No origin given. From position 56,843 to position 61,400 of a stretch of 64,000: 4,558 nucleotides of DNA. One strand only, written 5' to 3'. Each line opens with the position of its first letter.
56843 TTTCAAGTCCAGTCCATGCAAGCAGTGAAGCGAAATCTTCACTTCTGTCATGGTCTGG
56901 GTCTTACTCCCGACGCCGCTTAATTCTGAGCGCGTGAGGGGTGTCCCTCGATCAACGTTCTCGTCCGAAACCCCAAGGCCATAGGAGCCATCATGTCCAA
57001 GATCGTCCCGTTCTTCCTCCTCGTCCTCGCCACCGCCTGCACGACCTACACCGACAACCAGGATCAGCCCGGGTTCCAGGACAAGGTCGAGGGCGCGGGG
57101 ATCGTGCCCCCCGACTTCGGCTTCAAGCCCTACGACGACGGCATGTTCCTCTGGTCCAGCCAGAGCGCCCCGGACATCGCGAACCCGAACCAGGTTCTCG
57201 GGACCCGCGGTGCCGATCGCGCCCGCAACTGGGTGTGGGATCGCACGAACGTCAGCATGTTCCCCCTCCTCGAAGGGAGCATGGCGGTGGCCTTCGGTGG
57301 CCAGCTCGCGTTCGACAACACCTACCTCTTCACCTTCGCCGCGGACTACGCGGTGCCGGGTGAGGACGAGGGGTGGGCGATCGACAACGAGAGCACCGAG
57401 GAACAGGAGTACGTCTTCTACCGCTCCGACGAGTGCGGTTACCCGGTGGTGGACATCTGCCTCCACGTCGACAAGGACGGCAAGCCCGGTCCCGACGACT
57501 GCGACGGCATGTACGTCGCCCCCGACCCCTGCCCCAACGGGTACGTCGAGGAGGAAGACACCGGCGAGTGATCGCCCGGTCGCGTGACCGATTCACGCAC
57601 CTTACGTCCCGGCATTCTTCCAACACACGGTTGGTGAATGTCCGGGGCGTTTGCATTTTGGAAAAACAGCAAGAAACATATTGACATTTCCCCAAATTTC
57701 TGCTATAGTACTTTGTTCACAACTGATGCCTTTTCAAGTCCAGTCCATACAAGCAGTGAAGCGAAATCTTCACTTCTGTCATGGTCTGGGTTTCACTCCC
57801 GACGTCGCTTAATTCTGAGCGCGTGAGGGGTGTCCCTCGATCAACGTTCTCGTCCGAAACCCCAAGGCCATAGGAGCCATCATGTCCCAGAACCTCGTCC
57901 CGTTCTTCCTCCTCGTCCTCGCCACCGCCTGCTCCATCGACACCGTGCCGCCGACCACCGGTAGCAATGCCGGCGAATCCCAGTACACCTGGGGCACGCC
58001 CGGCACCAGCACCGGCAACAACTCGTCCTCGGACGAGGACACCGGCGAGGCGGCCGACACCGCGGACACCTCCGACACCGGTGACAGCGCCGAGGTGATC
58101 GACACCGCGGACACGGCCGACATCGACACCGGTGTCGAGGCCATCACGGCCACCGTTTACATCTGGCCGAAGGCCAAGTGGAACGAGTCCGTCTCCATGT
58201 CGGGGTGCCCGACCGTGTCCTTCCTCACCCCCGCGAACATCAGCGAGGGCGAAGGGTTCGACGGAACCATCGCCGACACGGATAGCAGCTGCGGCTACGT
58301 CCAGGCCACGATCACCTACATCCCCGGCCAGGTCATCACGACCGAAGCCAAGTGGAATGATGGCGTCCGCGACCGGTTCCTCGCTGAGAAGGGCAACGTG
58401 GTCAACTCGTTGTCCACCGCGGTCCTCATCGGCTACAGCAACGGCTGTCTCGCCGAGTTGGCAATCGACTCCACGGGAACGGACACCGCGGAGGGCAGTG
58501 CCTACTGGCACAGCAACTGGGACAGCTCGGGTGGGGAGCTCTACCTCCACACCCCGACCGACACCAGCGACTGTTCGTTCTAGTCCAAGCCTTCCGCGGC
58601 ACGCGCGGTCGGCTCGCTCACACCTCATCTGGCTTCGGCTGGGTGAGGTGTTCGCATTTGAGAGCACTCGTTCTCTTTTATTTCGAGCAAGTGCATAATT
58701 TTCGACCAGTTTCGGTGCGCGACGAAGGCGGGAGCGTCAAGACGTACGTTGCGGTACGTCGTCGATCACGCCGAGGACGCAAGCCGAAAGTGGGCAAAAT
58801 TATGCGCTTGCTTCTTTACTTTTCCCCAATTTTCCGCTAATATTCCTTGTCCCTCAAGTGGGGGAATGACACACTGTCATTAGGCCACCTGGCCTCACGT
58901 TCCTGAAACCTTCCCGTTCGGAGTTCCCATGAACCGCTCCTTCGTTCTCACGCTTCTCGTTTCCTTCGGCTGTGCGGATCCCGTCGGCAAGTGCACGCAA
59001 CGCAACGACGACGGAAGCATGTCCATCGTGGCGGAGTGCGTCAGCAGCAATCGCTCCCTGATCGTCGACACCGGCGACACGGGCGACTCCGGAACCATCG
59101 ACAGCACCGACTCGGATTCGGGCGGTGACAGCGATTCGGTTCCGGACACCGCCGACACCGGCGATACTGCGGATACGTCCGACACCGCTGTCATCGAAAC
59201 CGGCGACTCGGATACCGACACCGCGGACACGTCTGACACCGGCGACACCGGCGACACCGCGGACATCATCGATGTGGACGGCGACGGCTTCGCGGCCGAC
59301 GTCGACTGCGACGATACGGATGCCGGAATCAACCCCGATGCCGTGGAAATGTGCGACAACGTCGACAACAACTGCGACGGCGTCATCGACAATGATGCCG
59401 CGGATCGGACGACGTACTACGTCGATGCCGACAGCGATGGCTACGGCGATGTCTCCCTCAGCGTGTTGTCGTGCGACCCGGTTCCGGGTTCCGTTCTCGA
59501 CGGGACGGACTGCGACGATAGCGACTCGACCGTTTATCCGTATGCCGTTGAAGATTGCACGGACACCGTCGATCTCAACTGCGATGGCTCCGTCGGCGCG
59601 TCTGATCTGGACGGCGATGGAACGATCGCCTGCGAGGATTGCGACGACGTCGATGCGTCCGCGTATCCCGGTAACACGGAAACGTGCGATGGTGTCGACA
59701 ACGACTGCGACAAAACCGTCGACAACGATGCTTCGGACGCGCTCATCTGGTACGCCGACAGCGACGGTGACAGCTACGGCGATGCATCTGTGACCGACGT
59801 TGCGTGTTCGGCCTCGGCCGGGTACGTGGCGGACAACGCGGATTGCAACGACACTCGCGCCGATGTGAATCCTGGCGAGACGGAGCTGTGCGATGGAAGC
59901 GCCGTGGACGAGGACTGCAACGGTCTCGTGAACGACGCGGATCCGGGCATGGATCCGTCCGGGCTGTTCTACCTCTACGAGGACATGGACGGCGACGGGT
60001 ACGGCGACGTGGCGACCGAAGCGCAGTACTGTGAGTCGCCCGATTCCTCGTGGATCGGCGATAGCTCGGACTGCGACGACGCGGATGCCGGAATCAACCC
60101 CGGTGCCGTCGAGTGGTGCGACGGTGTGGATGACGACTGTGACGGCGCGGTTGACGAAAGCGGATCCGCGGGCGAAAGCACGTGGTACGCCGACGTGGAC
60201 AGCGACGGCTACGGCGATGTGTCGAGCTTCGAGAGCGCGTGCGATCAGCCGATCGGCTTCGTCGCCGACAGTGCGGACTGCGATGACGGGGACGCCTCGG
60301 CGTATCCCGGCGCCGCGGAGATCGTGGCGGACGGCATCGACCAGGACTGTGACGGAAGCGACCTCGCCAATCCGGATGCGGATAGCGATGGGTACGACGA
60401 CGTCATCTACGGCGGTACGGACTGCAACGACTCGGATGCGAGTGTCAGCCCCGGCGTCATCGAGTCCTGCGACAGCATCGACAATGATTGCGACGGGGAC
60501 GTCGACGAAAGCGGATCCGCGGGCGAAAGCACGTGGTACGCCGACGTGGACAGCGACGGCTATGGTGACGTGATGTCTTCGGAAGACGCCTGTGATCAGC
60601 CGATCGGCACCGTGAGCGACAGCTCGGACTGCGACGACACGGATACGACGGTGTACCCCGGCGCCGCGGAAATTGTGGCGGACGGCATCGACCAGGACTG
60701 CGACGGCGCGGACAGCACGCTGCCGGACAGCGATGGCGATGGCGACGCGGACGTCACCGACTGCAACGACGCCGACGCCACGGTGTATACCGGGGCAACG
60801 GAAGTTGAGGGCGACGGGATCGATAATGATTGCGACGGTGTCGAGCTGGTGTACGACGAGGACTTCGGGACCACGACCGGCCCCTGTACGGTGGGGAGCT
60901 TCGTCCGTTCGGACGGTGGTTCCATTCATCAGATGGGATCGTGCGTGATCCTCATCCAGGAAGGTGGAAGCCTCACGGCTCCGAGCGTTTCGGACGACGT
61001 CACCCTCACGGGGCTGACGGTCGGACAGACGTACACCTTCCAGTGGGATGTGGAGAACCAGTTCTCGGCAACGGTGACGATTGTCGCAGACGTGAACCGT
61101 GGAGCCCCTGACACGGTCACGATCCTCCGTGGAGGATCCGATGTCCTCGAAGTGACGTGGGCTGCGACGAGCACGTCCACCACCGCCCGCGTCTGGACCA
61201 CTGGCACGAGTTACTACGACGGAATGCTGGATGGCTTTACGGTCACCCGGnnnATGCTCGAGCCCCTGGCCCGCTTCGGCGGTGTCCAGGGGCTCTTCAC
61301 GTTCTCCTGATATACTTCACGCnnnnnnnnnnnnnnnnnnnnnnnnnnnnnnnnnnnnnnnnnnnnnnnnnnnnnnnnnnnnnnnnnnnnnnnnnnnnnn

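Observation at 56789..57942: Duplicated roughly 260-bp module (consensus promoter, 172-nt conserved leader, shared lipoprotein signal peptide) driving two lipoproteins with unrelated mature domains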

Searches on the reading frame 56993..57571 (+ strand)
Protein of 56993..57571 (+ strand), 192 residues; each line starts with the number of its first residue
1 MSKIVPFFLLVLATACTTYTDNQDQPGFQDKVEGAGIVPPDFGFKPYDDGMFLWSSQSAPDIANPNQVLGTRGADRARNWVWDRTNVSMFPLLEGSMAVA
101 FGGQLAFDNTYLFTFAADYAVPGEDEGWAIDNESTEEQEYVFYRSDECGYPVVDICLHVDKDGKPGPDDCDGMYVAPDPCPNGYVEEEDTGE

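Call 16: find_encoding_contigs(protein=window:56993-57571:+, flank=10000, max_places=10)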
Protein window:56993-57571:+ (192 aa): no gene with exactly this product is on record in the collection.

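Call 22: search_protein_families(library=pfam, proteins=[window:56993-57568:+], max_evalue=0.01)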
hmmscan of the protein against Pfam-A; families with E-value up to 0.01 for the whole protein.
window:56993-57568:+ (192 aa): 0 families

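Call 44: search_protein_representatives(protein=window:56993-57568:+)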
Query: 192 residues. Proteins with E-value up to 0.001 (for the whole library): 3; up to 1e-10: 2; up to 1e-30: 1. The best 3 are listed.
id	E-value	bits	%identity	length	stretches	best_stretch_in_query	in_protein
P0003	8.9e-66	237.9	61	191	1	9-184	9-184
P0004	5.0e-19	85.2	36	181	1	9-186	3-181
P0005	1.5e-04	37.8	29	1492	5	70-122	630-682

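Call 46: find_encoding_contigs(protein=P0003, flank=10000)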
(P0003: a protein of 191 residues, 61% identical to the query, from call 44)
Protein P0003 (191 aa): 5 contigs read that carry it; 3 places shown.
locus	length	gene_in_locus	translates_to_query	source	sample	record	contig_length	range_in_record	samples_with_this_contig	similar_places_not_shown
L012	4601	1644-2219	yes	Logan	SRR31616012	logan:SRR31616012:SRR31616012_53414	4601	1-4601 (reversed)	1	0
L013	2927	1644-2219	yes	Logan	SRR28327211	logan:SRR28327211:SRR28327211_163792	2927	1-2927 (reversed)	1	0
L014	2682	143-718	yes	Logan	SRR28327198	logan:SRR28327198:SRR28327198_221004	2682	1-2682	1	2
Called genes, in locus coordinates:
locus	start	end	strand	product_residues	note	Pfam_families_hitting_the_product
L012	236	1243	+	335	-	-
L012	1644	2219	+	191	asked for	-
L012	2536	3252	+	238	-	-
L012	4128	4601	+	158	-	?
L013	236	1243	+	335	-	-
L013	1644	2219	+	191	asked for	-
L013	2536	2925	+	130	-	?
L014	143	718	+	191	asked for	-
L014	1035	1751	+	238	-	-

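Call 48: find_encoding_contigs(protein=P0004, flank=10000)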
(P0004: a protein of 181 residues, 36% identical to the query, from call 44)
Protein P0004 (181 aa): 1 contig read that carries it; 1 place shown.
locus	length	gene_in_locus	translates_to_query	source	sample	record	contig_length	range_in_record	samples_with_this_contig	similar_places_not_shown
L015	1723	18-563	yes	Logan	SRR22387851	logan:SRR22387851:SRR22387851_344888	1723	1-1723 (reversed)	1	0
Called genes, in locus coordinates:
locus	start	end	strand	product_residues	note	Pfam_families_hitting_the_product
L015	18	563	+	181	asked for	-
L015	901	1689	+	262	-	-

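Call 77: predict_structure(alignment_id=A10)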
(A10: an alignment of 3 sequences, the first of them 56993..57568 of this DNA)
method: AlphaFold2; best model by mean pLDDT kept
length: 192 residues; sequences in the alignment: 3
mean_pLDDT: 39.6   pTM: 0.30
mean pLDDT of the five models: 39.6, 29.6, 29.4, 29.2, 27.9
residues with pLDDT >= 90: 0; 70-90: 0; 50-70: 10; < 50: 182
segments of 3 or more residues with pLDDT < 50: 1-4, 6-29, 35-37, 39-51, 53-155, 162-192
pLDDT, mean of each block of 10 residues (from residue 1): 40 30 40 49 48 45 42 40 36 32 34 37 32 42 42 47 46 35 36 38
secondary structure, 60 per line:
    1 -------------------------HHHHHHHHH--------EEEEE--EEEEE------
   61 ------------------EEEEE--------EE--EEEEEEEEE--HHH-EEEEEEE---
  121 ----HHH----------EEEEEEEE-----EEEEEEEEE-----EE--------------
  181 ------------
elements in order: H26-34 E43-47 E50-54 E79-83 E96-104 E111-117 E138-145 E151-159

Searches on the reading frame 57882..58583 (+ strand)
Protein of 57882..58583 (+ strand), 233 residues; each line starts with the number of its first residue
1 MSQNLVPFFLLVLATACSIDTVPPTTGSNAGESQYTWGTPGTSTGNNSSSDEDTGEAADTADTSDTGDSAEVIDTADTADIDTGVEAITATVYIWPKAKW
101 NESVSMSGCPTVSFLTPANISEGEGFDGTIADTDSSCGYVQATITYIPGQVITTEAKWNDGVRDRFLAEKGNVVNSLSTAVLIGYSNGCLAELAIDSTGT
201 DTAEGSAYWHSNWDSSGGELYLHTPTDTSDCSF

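Call 22: search_protein_families(library=pfam, proteins=[window:57882-58580:+], max_evalue=0.01)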
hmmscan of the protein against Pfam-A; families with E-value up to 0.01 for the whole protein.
window:57882-58580:+ (233 aa): 0 families

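Call 86: find_encoding_contigs(protein=window:57882-58583:+, flank=10000, max_places=10)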
Protein window:57882-58583:+ (233 aa): 1 contig read that carries it; 1 place shown.
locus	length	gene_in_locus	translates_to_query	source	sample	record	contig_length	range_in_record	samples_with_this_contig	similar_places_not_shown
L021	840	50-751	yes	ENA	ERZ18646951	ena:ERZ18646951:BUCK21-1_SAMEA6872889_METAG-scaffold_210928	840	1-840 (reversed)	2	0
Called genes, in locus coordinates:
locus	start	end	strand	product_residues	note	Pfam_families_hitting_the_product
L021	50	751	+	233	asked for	-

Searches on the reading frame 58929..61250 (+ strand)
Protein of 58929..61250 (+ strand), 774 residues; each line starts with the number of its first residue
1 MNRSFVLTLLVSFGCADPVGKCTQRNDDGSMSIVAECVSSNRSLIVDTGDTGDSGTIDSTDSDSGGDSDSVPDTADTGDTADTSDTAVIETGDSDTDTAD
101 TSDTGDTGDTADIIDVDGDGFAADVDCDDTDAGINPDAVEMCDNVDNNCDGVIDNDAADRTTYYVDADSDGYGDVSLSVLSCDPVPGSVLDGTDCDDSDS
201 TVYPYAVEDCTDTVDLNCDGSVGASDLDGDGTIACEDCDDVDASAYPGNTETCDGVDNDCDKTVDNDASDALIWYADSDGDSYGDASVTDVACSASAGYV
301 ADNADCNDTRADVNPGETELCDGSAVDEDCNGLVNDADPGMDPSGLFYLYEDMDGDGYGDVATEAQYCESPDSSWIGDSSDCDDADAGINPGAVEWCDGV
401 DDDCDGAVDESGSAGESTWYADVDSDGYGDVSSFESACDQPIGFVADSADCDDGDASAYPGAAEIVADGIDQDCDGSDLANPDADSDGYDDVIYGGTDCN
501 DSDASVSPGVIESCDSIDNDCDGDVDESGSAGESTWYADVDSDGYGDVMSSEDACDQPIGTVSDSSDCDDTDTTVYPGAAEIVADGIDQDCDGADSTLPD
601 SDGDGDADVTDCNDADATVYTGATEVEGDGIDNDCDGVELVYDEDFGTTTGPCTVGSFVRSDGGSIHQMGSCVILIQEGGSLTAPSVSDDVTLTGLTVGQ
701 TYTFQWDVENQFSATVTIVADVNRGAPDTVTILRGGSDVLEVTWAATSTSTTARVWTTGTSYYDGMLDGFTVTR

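Call 22: search_protein_families(library=pfam, proteins=[window:58929-61250:+], max_evalue=0.01)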
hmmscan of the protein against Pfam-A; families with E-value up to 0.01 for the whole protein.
window:58929-61250:+ (774 aa): 1 family
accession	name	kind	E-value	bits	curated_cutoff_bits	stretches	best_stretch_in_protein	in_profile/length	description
PF11617.13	Cu-binding_MopE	-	4e-81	267.3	27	9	381-410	1-30/30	Putative metal-binding motif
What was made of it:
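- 58929..61253 (+): Gene C (774 aa): large secreted or lipo-protein with nine MopE-type putative metal-binding repeats. Call 22 (PF11617, E = 4e-81).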
